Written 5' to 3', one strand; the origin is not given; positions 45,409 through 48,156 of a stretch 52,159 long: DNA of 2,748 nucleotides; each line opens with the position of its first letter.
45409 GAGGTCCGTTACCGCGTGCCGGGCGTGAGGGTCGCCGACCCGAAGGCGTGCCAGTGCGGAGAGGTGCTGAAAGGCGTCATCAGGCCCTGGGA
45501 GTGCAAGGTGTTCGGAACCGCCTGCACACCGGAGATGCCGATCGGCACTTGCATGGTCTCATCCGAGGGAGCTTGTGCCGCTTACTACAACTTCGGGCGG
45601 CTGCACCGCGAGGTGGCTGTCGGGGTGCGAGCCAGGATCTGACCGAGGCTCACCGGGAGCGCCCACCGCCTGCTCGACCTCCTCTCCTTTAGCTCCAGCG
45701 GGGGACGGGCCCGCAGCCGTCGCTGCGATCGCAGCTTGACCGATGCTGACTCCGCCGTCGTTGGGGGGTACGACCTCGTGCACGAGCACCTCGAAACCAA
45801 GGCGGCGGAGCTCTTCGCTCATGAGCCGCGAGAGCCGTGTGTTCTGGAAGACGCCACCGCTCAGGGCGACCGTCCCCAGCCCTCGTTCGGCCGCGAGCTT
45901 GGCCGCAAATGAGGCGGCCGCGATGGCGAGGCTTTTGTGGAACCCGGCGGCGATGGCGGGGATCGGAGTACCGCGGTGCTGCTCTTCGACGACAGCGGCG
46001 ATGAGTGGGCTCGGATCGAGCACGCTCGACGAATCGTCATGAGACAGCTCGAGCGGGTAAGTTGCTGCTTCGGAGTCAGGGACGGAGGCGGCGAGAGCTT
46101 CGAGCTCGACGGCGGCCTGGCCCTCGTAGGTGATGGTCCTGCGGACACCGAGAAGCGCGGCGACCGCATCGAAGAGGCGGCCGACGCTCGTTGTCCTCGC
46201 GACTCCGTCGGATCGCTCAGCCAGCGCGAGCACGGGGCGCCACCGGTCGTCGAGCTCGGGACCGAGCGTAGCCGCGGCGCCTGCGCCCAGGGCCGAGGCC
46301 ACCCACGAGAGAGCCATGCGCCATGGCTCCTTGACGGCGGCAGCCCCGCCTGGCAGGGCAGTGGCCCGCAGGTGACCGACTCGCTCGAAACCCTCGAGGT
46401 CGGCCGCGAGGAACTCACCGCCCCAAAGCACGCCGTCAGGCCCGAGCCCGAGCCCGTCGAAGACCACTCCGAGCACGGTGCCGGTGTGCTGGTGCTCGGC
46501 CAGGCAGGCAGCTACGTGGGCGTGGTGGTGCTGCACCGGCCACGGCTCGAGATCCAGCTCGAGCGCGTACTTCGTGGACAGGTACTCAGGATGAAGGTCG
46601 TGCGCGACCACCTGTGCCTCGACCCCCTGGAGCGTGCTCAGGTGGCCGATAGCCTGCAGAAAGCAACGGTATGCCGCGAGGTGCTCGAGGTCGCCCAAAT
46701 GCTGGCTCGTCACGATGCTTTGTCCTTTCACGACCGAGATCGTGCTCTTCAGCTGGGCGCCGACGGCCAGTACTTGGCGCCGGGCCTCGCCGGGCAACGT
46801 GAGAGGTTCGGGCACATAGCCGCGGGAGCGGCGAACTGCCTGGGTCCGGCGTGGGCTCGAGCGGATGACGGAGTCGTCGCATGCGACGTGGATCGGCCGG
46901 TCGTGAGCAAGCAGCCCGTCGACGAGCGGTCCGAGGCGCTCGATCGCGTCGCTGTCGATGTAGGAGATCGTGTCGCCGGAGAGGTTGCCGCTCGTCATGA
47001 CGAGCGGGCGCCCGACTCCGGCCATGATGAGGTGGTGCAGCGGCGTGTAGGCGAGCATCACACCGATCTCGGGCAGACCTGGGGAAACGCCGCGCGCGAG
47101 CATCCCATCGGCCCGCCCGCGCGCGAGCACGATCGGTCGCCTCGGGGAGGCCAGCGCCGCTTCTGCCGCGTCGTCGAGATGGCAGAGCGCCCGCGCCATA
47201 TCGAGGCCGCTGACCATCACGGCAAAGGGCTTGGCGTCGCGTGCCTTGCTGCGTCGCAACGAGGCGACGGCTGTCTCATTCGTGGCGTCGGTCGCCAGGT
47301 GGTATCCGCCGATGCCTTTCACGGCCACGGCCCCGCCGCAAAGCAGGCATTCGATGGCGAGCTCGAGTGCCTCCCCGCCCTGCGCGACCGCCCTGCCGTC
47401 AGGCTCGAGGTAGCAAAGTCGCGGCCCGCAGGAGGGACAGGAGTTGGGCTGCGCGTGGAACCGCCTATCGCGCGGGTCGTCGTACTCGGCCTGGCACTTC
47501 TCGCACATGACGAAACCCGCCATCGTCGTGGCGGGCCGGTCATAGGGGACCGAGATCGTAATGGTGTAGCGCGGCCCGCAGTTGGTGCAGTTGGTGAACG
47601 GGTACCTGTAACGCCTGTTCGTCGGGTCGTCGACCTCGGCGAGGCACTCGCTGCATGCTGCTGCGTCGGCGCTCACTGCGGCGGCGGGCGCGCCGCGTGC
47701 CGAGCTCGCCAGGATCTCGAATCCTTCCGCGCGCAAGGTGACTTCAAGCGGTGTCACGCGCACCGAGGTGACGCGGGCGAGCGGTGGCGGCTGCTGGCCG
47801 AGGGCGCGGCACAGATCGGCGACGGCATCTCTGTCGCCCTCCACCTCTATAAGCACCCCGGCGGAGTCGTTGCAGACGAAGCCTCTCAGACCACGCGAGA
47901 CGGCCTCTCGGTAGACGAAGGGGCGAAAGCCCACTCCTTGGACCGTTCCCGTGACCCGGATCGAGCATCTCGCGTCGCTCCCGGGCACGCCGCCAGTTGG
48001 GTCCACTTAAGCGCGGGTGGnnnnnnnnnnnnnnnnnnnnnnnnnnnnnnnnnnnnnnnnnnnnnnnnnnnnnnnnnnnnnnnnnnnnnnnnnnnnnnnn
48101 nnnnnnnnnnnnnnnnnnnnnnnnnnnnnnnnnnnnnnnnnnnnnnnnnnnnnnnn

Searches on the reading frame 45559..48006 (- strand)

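Call 15: search_protein_families(library=pfam, proteins=[window:45559-48006:-], max_evalue=0.001)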
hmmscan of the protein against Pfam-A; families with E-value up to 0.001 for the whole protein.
window:45559-48006:- (815 aa): 5 families
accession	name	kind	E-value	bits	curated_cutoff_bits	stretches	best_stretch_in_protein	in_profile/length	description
PF22521.2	HypF_C_2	-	1.9e-76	257.5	27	1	513-757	1-241/241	Carbamoyltransferase, Kae1-like Domain, second subdomain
PF01300.24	Sua5_yciO_yrdC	-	1.4e-37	129.4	25.1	1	222-393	4-177/178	Telomere recombination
PF07503.17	zf-HYPF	-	4.8e-32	109.9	23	2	118-149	2-33/34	HypF finger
PF17788.7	HypF_C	-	1.7e-31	109.3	23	1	409-504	3-99/99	HypF Kae1-like domain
PF00708.24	Acylphosphatase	-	9.9e-24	83.9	22.5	1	15-98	2-85/85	Acylphosphatase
